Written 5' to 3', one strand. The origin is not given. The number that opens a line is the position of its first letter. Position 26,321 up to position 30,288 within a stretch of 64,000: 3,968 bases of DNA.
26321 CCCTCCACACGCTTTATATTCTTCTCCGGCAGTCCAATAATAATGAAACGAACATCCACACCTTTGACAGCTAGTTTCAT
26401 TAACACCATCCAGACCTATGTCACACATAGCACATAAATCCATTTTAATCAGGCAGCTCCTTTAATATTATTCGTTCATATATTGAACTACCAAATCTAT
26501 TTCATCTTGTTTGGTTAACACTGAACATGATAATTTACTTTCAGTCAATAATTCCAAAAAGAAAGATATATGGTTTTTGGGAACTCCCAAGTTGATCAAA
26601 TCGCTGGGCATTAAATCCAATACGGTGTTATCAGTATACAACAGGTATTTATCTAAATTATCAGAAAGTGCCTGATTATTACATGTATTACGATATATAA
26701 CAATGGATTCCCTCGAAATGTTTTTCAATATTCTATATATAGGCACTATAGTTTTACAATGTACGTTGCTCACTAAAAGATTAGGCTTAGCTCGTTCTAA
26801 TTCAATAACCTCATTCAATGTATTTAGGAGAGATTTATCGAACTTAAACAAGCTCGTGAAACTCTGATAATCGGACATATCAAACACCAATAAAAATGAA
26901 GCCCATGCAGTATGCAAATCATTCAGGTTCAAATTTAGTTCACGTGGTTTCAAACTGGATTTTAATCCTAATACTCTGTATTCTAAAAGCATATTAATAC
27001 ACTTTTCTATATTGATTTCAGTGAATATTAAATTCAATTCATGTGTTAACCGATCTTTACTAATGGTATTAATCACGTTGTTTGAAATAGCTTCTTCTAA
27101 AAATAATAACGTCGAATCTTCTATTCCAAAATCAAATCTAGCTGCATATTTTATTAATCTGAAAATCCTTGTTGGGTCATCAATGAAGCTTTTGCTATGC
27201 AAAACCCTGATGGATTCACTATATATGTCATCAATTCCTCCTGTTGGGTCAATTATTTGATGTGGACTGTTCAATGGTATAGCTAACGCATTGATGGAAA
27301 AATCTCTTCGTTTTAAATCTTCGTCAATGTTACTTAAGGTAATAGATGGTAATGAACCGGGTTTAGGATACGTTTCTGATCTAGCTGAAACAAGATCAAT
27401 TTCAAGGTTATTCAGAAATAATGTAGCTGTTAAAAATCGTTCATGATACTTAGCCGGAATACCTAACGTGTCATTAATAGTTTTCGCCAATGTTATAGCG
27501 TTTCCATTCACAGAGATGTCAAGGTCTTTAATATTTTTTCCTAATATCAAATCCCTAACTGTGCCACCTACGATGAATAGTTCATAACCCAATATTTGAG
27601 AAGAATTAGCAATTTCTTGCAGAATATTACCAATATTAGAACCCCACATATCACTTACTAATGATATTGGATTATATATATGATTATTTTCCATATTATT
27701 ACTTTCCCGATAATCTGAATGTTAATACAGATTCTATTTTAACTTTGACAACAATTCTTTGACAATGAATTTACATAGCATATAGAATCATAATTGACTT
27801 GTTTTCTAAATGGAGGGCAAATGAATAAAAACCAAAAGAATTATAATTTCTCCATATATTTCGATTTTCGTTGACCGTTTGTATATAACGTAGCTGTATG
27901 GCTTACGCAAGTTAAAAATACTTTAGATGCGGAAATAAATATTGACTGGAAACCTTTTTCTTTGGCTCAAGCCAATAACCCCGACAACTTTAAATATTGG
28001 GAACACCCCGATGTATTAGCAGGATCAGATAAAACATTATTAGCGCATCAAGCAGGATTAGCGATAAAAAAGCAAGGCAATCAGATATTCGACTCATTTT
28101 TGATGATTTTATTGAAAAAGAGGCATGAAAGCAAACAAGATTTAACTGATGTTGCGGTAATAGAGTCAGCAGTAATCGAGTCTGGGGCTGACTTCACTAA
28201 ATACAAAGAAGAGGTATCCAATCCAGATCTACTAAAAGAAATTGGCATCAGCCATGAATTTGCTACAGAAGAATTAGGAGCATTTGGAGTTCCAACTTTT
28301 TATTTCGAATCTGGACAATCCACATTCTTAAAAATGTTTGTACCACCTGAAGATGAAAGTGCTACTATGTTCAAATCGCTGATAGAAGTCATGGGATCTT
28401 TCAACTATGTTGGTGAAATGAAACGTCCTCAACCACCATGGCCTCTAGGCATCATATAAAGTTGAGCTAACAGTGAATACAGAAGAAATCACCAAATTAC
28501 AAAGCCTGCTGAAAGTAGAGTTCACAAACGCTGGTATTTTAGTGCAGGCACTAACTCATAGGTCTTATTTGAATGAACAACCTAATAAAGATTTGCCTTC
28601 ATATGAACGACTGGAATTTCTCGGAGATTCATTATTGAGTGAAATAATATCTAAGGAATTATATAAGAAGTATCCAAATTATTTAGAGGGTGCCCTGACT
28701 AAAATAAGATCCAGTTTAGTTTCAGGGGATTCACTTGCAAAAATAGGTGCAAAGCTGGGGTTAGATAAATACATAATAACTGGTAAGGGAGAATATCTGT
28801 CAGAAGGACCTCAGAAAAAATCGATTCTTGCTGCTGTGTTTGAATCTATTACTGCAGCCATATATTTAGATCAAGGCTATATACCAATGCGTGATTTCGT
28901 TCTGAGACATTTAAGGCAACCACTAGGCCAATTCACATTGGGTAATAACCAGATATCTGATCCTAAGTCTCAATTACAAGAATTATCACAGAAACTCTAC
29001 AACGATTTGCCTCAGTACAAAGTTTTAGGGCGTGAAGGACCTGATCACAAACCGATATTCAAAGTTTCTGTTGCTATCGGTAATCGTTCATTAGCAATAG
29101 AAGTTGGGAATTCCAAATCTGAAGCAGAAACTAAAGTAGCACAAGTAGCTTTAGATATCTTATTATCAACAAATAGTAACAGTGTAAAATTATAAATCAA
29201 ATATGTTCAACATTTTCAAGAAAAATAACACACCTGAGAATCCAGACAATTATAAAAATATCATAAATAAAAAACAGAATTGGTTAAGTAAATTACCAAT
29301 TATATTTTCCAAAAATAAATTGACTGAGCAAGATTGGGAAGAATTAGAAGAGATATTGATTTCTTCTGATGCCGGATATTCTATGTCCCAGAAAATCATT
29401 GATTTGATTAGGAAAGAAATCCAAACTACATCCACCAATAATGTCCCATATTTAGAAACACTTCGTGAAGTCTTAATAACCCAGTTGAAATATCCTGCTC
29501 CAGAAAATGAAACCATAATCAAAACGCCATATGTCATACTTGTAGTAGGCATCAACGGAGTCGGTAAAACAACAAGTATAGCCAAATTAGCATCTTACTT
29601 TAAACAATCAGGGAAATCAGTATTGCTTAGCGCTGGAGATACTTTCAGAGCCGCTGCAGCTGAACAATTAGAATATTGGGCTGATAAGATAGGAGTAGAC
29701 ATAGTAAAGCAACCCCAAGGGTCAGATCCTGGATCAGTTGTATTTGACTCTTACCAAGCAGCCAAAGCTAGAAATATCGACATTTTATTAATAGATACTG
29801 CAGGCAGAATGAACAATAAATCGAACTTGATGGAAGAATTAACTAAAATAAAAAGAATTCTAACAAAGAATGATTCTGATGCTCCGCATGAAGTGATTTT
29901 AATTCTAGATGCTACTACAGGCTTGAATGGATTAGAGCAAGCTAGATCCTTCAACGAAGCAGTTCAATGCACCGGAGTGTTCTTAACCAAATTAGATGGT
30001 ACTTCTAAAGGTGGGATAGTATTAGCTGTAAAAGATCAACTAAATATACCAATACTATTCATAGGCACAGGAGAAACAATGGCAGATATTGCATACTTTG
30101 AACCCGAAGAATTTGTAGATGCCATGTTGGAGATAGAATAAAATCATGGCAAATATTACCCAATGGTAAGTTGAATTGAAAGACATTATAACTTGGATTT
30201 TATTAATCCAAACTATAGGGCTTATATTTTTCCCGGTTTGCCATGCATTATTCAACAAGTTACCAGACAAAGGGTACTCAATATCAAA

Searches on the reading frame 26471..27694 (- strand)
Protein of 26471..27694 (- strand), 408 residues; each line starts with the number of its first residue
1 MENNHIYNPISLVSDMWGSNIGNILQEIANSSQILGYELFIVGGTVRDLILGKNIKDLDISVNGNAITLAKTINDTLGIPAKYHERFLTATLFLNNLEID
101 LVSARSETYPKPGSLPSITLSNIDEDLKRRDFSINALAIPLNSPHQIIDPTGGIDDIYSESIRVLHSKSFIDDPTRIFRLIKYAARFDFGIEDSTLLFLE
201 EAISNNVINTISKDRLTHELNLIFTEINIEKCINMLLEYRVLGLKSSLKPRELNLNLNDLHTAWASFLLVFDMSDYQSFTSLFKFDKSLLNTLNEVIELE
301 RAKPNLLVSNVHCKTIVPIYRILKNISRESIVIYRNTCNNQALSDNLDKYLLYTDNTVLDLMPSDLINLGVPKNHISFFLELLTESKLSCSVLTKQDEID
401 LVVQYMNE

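Call 47: search_protein_families(library=pfam, proteins=[window:26471-27694:-], max_evalue=0.001)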
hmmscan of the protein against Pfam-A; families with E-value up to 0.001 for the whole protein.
window:26471-27694:- (408 aa): 2 families
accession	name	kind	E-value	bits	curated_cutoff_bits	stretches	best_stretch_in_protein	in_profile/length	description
PF01743.26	PolyA_pol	-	3e-26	92.6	23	1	39-163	1-126/126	Poly A polymerase head domain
PF12627.12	PolyA_pol_RNAbd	-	0.00041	20.5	22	1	188-242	1-53/64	Probable RNA and SrmB- binding site of polymerase A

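Call 100: search_protein_families(library=ncbifam, proteins=[window:26471-27694:-], max_evalue=0.0001)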
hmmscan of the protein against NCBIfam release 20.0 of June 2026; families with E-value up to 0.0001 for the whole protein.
window:26471-27694:- (408 aa): 9 families
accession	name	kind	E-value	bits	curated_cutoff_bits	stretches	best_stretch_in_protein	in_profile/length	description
NF041569.1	A-tRNAntase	equivalog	2.6e-47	161.7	1440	1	18-250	461-693/880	A-adding tRNA nucleotidyltransferase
NF009814.0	PRK13299.1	equivalog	7.6e-32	110.8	290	1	34-306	18-295/396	CCA tRNA nucleotidyltransferase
TIGR02692.1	tRNA_CCA_actino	equivalog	3.9e-29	101.6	438.8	1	23-240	14-234/466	CCA tRNA nucleotidyltransferase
TIGR01942.1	pcnB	subfamily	1.8e-27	96.2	305.65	1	35-251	28-240/425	polynucleotide adenylyltransferase PcnB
NF008137.0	PRK10885.1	equivalog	4e-21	75.3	451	1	123-240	84-201/409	multifunctional CCA addition/repair protein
NF009813.0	PRK13298.1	equivalog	2.9e-17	62.7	606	1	123-225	84-186/417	tRNA CCA-pyrophosphorylase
NF009811.0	PRK13296.1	equivalog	1.8e-16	60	469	1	38-220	2-181/360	CCA tRNA nucleotidyltransferase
NF009812.0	PRK13297.1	equivalog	6.5e-16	58.4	624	1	123-221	95-191/364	tRNA CCA-pyrophosphorylase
NF008634.1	PRK11623.1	equivalog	1.3e-15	57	702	2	121-241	156-275/469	polynucleotide adenylyltransferase PcnB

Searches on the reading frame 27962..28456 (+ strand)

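Call 47: search_protein_families(library=pfam, proteins=[window:27962-28456:+], max_evalue=0.001)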
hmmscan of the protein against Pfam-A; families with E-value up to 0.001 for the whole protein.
window:27962-28456:+ (165 aa): 1 family
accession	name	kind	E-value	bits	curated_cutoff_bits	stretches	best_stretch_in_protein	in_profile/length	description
PF01323.26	DSBA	-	4.2e-05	23.8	25.6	1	24-119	84-175/191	DSBA-like thioredoxin domain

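Call 100: search_protein_families(library=ncbifam, proteins=[window:27962-28456:+], max_evalue=0.0001)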
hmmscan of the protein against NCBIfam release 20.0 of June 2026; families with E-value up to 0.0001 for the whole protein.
window:27962-28456:+ (165 aa): 0 families

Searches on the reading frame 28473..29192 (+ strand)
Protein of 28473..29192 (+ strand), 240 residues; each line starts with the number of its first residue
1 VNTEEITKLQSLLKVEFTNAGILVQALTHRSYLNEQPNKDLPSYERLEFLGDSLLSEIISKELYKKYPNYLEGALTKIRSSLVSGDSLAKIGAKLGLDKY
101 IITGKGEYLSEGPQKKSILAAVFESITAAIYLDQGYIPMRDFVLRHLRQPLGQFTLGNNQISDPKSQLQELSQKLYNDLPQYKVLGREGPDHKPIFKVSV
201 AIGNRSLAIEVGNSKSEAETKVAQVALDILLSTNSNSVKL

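Call 100: search_protein_families(library=ncbifam, proteins=[window:28473-29192:+], max_evalue=0.0001)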
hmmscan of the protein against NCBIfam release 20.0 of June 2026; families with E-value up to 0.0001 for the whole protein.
window:28473-29192:+ (240 aa): 2 families
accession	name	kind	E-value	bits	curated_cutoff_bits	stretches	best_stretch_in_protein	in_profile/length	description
TIGR02191.1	RNaseIII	equivalog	1.6e-66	224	166.25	1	10-228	2-217/219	ribonuclease III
TIGR04238.1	seadorna_dsRNA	equivalog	1.8e-08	34.4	125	1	163-227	1-64/201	seadornavirus double-stranded RNA-binding protein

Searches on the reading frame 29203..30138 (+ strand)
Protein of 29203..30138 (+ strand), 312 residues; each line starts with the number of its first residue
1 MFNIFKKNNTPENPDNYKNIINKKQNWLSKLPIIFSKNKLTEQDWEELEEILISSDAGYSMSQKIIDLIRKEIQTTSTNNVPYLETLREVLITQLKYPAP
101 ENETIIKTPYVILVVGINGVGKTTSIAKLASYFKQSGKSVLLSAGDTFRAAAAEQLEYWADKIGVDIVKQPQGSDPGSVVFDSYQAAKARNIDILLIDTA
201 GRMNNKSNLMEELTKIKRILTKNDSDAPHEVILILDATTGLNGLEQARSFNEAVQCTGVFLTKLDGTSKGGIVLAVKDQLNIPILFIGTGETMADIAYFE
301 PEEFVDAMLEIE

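Call 100: search_protein_families(library=ncbifam, proteins=[window:29203-30138:+], max_evalue=0.0001)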
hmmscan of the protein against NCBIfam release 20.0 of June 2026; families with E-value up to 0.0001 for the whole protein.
window:29203-30138:+ (312 aa): 12 families
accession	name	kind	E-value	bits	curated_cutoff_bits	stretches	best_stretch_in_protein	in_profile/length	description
TIGR00064.1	ftsY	equivalog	2.6e-105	351.7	260.7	1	40-308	2-278/279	signal recognition particle-docking protein FtsY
TIGR00959.1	ffh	equivalog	9.7e-61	205.9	473.2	1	37-310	18-295/428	signal recognition particle protein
TIGR01425.1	SRP54_euk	equivalog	8.9e-46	156.6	576.25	1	42-310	28-295/428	signal recognition particle protein SRP54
TIGR03499.1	FlhF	equivalog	3.3e-24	86.4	174.15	1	16-201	119-286/286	flagellar biosynthesis GTPase FlhF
NF009367.0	PRK12724.1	equivalog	1.3e-19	70.4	718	1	110-290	224-395/433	flagellar biosynthesis regulator FlhF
NF009366.0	PRK12723.1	equivalog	6.4e-16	58.5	585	1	35-292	101-350/388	flagellar biosynthesis regulator FlhF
NF009368.0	PRK12726.1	equivalog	1.9e-13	50.3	832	1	110-295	207-383/407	flagellar biosynthesis regulator FlhF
NF005230.0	PRK06731.1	equivalog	9.7e-13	48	553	1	107-293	84-261/281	flagellar biosynthesis regulator FlhF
NF011312.0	PRK14723.1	equivalog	5.3e-12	45.1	951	1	56-293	136-362/768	flagellar biosynthesis regulator FlhF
NF011311.0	PRK14722.1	equivalog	1.3e-11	44.2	777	1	104-304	132-331/374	flagellar biosynthesis regulator FlhF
NF011310.0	PRK14721.1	equivalog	4.5e-10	39.3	725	1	84-277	168-349/423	flagellar biosynthesis regulator FlhF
NF010248.0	PRK13695.1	equivalog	5.4e-05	23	156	0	112-140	6-34/180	NTPase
